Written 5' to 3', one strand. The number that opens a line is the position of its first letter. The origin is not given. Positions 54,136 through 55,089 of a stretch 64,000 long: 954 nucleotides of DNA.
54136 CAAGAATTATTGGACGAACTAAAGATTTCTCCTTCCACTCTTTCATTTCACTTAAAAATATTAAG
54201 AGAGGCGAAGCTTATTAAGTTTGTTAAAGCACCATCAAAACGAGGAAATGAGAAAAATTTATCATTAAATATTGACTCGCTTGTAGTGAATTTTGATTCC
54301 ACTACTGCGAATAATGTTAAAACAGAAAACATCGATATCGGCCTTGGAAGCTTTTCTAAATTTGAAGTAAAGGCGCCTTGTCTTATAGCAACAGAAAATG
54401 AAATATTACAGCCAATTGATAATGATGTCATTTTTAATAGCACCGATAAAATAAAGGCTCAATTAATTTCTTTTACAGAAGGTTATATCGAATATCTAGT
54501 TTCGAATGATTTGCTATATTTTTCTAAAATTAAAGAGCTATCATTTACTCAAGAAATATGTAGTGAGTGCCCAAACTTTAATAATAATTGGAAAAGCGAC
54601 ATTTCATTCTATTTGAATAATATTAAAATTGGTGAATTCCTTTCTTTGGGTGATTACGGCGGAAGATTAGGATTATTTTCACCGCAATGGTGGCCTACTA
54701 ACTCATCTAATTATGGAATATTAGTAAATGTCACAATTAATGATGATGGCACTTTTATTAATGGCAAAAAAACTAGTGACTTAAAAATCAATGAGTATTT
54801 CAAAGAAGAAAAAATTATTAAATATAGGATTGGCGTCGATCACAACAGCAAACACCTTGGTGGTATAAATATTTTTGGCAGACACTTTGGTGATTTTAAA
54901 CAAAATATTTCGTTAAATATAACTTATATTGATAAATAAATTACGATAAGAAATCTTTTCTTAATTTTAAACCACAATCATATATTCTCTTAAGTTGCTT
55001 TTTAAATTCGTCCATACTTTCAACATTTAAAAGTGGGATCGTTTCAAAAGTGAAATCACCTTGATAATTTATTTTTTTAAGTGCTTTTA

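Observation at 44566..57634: An 18-bp palindrome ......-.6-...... marks exactly the three promoter regions of the glycan locus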

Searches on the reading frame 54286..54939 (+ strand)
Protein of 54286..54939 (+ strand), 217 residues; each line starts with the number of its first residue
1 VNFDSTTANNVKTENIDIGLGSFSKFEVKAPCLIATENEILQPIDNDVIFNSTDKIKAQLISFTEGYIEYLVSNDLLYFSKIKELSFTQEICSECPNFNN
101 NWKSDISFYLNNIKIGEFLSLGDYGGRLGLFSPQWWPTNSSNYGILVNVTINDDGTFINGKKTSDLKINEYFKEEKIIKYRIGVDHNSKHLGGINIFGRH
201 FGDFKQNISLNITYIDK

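Call 23: search_protein_families(library=pfam, proteins=[window:54286-54939:+], max_evalue=1)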
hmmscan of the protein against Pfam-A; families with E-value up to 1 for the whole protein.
window:54286-54939:+ (217 aa): 0 families

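Call 35: search_protein_representatives(protein=window:54286-54939:+)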
Query: 217 residues. Proteins with E-value up to 0.001 (for the whole library): 637; up to 1e-10: 391; up to 1e-30: 107. The best 150 are listed.
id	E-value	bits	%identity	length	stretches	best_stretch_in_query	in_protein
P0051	1.7e-53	198.0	42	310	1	11-217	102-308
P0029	6.7e-53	196.0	44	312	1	10-214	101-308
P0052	1.5e-52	194.8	43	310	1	13-214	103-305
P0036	8.0e-50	185.9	41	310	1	3-211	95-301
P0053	1.8e-45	171.8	44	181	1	45-215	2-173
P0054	3.0e-45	171.0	41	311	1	14-215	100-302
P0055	8.7e-45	169.5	43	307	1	9-213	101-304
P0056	4.1e-44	167.3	39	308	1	8-214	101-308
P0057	7.3e-42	159.9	40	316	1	11-214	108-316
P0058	1.1e-41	159.3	38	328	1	8-215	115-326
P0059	1.2e-41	159.3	40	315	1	15-214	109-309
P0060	2.2e-41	158.3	41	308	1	15-214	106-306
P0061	3.4e-41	157.7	43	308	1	7-212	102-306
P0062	3.4e-41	157.7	38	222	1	1-216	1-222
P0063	5.3e-41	157.1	38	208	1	18-214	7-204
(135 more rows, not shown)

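Call 58: find_homologous_proteins(query=A3, max_evalue=0.00001)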
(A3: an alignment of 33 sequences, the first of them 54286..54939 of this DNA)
Query A3 (33 sequences) (217 aa, profile of the alignment): 2232 proteins with E <= 0.00001 among 8000 candidates; the best 120 are listed.
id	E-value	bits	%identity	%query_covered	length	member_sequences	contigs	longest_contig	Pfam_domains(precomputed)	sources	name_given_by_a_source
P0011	2.6e-134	465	46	97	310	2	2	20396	PF12840.14,PF01022.27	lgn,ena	-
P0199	3.0e-133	462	39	100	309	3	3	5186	PF12840.14,PF01022.27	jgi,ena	-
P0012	1.1e-132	460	45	93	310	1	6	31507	PF12840.14,PF13412.13,PF01022.27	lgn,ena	-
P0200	1.4e-132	460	45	98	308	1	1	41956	PF12840.14,PF08279.19,PF01022.27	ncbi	-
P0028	1.8e-132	459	45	92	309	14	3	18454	PF12840.14,PF01022.27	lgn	-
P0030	3.4e-132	459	40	93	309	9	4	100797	PF12840.14,PF01022.27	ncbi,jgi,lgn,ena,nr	ncbi:MAG TPA: helix-turn-helix domain-containing protein [Bacilli bacterium]|nr:helix-turn-helix dom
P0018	4.8e-132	458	46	92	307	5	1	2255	PF12840.14,PF01022.27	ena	-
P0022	9.3e-132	457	46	92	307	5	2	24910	PF12840.14,PF01022.27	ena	-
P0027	1.7e-131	456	43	97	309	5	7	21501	PF12840.14,PF01022.27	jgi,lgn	-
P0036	5.0e-130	451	40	97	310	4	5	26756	PF12840.14,PF01022.27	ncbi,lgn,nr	ncbi:MAG: ArsR family transcriptional regulator [Bacilli bacterium]|nr:ArsR family transcriptional r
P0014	3.1e-129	449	48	94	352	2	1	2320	PF12840.14,PF01022.27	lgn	-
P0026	4.3e-129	448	45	92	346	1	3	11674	PF12840.14,PF13412.13,PF01022.27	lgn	-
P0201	9.6e-129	447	39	93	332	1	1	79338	PF12840.14,PF01022.27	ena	-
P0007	7.4e-128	444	51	99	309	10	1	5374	PF12840.14,PF01022.27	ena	-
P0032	1.4e-127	443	43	92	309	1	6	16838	PF12840.14,PF13412.13,PF01022.27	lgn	-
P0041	1.0e-126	441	35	99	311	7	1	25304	PF12840.14,PF13412.13,PF01022.27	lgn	-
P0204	1.0e-124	434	38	92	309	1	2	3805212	-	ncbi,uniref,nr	ncbi:ArsR/SmtB family transcription factor [Clostridium thermarum]|uniref:ArsR/SmtB family transcrip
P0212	3.8e-120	419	40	92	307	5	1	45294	PF13412.13,PF01022.27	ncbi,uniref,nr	ncbi:ArsR/SmtB family transcription factor [Clostridium beijerinckii]|uniref:ArsR/SmtB family transc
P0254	4.9e-115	402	35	95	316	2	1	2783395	PF12840.14,PF01022.27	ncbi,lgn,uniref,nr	ncbi:ArsR/SmtB family transcription factor [Thermoanaerobacterium thermosaccharolyticum]|uniref:Puta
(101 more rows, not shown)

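Call 61: find_encoding_contigs(protein=P0254, flank=8000, max_places=1)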
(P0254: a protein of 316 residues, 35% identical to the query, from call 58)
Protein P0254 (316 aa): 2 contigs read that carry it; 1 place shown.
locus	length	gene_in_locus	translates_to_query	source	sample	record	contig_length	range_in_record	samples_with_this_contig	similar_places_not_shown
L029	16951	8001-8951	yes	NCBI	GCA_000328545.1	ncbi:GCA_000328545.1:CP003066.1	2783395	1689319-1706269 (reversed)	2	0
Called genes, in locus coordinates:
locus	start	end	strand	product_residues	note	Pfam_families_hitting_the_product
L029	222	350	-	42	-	-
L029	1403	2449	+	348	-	PF08240:ADH_N, PF16912:Glu_dehyd_C (weak), PF00107:ADH_zinc_N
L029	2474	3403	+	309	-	PF00294:PfkB, PF08543:Phos_pyr_kin (weak)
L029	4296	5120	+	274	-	PF00106:adh_short, PF08659:KR (weak), PF13561:adh_short_C2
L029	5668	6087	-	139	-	PF01695:IstB_IS21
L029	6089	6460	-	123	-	-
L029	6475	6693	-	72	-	PF22483:Mu-transpos_C_2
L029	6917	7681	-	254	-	PF13518:HTH_28 (weak)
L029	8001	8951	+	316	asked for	PF12840:HTH_20, PF01022:HTH_5 (weak)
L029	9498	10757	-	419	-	PF01548:DEDD_Tnp_IS110, PF02371:Transposase_20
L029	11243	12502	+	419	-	PF01547:SBP_bac_1, PF13416:SBP_bac_8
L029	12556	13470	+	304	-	PF00528:BPD_transp_1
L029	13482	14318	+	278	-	PF00528:BPD_transp_1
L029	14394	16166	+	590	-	PF02837:Glyco_hydro_2_N, PF22666:Glyco_hydro_2_N2, PF00703:Glyco_hydro_2, PF02836:Glyco_hydro_2_C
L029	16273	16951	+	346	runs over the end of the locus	PF04616:Glyco_hydro_43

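Call 62: find_encoding_contigs(protein=P0212, flank=8000, max_places=1)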
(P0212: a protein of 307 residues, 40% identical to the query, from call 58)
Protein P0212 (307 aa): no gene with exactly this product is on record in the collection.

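Call 63: find_encoding_contigs(protein=P0204, flank=8000, max_places=1)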
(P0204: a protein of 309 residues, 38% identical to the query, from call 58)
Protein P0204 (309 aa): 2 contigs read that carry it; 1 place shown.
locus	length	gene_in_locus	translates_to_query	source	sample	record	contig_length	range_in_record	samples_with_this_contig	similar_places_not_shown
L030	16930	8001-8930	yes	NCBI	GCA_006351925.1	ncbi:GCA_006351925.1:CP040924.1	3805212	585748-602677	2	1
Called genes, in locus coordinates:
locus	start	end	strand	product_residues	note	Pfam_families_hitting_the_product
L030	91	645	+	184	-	-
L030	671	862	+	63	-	-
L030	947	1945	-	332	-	PF21948:LplA-B_cat, PF03099:BPL_LplA_LipB, PF10437:Lip_prot_lig_C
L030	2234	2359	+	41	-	-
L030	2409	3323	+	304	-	PF00892:EamA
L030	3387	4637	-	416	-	PF00165:HTH_AraC, PF12833:HTH_18, PF00165:HTH_AraC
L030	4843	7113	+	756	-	PF00933:Glyco_hydro_3, PF01915:Glyco_hydro_3_C, PF14310:Fn3-like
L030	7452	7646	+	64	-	-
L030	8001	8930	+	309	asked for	-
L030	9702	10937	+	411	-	PF01547:SBP_bac_1, PF13416:SBP_bac_8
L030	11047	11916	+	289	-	PF00528:BPD_transp_1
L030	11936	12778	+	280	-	PF00528:BPD_transp_1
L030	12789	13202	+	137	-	PF13273:DUF4064 (weak)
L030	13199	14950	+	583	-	PF02837:Glyco_hydro_2_N, PF22666:Glyco_hydro_2_N2, PF00703:Glyco_hydro_2, PF02836:Glyco_hydro_2_C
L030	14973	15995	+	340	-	PF04616:Glyco_hydro_43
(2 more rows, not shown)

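Call 65: predict_structure(alignment_id=A3)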
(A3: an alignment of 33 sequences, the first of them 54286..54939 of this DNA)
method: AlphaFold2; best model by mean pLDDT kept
length: 217 residues; sequences in the alignment: 33
mean_pLDDT: 91.6   pTM: 0.88
mean pLDDT of the five models: 91.6, 91.4, 91.0, 90.6, 89.8
residues with pLDDT >= 90: 172; 70-90: 27; 50-70: 13; < 50: 5
segments of 3 or more residues with pLDDT < 50: 1-5
pLDDT, mean of each block of 10 residues (from residue 1): 55 97 97 97 96 98 97 92 97 73 93 96 80 90 93 98 96 92 96 95 97 92
secondary structure, 60 per line:
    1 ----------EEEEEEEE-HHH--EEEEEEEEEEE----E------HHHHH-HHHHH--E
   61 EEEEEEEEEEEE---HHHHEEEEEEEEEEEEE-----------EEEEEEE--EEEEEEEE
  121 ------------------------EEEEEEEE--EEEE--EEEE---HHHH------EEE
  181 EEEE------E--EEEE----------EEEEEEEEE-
elements in order: E11-18 E25-35 H47-51 H53-57 E60-72 H76-79 E80-92 E104-110 E113-120 E145-152 E155-158 E161-164 H168-171 E178-184 E194-197 E208-216

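Call 68: fold_search(model_id=the predicted structure, library=pdb)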
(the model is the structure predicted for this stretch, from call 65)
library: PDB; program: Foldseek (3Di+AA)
matches with E <= 10: 1323; with E <= 0.001: 23
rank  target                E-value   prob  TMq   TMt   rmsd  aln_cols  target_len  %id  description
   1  6yg8_B                1.0e-04  1.00  0.35  0.14   9.0       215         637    9  Cryo-EM structure of a BcsB pentamer in the context of an assembled Bcs macrocomplex (released 2021-02-24)
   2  6yg8_D                1.2e-04  1.00  0.36  0.14   8.9       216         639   10  Cryo-EM structure of a BcsB pentamer in the context of an assembled Bcs macrocomplex (released 2021-02-24)
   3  9fmt_D                1.7e-04  1.00  0.35  0.14   9.0       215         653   10  Cryo-EM structure of the BcsB hexameric crown from the E. coli cellulose secretion macrocomplex (released 2024-10-16)
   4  2rj2                  1.7e-04  1.00  0.34  0.39  10.2       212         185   10  Crystal Structure of the Sugar Recognizing SCF Ubiquitin Ligase at 1.7 Resolution (released 2008-10-14)
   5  6yg8_A                1.8e-04  1.00  0.37  0.15   8.7       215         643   10  Cryo-EM structure of a BcsB pentamer in the context of an assembled Bcs macrocomplex (released 2021-02-24)
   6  9fmt_B                2.9e-04  1.00  0.33  0.13  10.0       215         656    8  Cryo-EM structure of the BcsB hexameric crown from the E. coli cellulose secretion macrocomplex (released 2024-10-16)
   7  1umh                  3.4e-04  1.00  0.34  0.39  10.1       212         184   10  Structural basis of sugar-recognizing ubiquitin ligase (released 2004-04-06)
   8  2e31_A                3.8e-04  0.99  0.32  0.29  10.2       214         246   11  Structural basis for selection of glycosylated substrate by SCFFbs1 ubiquitin ligase (released 2007-03-20)
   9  3wnl_A                4.3e-04  1.00  0.30  0.10   7.8       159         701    6  D308A mutant of Bacillus circulans T-3040 cycloisomaltooligosaccharide glucanotransferase complexed with isomaltohexao (released 2014-02-05)
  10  5vid_C                4.3e-04  0.82  0.25  0.15  11.9       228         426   14  Receptor binding domain of BoNT/B in complex with mini-protein binder Bot.0671.2 (released 2017-09-20)
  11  9fmt_A                4.8e-04  1.00  0.33  0.13   9.4       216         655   10  Cryo-EM structure of the BcsB hexameric crown from the E. coli cellulose secretion macrocomplex (released 2024-10-16)
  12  1fay_A                5.4e-04  0.93  0.32  0.30  13.7       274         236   10  WINGED BEAN ACIDIC LECTIN COMPLEXED WITH METHYL-ALPHA-D-GALACTOSE (MONOCLINIC FORM) (released 2001-07-14)
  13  2np0_A                5.4e-04  0.80  0.25  0.07  12.3       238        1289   14  Crystal structure of the Botulinum neurotoxin type B complexed with synaptotagamin-II ectodomain (released 2006-12-26)
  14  5vmr_B                5.7e-04  0.80  0.25  0.16  12.8       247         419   11  Receptor binding domain of BoNT/B in complex with mini-protein binder Bot.2110.4 (released 2017-09-20)
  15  7l2z_F                6.4e-04  1.00  0.38  0.14   7.9       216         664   11  Bacterial cellulose synthase BcsB hexamer (released 2021-03-24)
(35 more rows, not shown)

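Call 81: find_homologous_proteins(query=P0254, max_evalue=1e-20)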
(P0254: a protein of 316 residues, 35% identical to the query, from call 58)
Query P0254 (316 aa): 4150 proteins with E <= 1e-20 among 5341 candidates; the best 120 are listed.
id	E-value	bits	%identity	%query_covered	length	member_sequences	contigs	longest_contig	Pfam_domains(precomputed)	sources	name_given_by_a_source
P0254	2.6e-211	718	100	100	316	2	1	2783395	PF12840.14,PF01022.27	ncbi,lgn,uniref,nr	ncbi:ArsR/SmtB family transcription factor [Thermoanaerobacterium thermosaccharolyticum]|uniref:Puta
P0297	5.8e-161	553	75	97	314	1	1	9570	PF12840.14,PF13412.13,PF01022.27,PF12802.14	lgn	-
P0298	1.7e-124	433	60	92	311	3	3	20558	PF01047.29,PF12840.14,PF13412.13,PF01022.27,PF12802.14,PF01325.26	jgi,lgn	-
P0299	4.3e-124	432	58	97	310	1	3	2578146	PF12840.14,PF13412.13,PF01022.27,PF12802.14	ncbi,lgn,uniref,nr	ncbi:ArsR/SmtB family transcription factor [Halothermothrix orenii]|uniref:Regulatory protein ArsR n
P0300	7.1e-124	431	57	97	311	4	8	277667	PF12840.14,PF13412.13,PF01022.27,PF12802.14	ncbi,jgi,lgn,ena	jgi:predicted transcriptional regulator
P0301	5.4e-123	428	59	97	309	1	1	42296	PF12840.14,PF13412.13,PF01022.27,PF12802.14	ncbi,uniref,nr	ncbi:ArsR family transcriptional regulator [Orenia metallireducens]|uniref:ArsR family transcription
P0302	7.4e-123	428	60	95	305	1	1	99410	PF12840.14,PF13412.13,PF01022.27,PF12802.14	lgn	-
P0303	9.2e-123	427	58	96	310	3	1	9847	PF01047.29,PF12840.14,PF13412.13,PF01022.27,PF12802.14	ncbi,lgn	-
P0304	1.7e-122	427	57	97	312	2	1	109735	PF12840.14,PF13412.13,PF01022.27,PF12802.14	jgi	jgi:predicted transcriptional regulator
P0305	2.8e-122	426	57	97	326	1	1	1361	PF12840.14,PF13412.13,PF01022.27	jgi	jgi:predicted transcriptional regulator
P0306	1.2e-121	424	57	99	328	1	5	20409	PF12840.14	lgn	-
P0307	1.5e-121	423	58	96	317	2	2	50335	PF01022.27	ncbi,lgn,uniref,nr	ncbi:ArsR/SmtB family transcription factor [Mesobacillus stamsii]|uniref:Transcriptional regulator n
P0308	1.9e-121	423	60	96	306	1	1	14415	PF12840.14,PF13412.13,PF01022.27,PF12802.14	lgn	-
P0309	5.0e-121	422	58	92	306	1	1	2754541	PF12840.14,PF13412.13,PF01022.27,PF12802.14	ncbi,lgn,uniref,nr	ncbi:ArsR/SmtB family transcription factor [Desmospora activa]|uniref:Putative transcriptional regul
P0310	5.6e-121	422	58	96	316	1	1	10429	PF01047.29,PF12840.14,PF13412.13,PF01022.27,PF12802.14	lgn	-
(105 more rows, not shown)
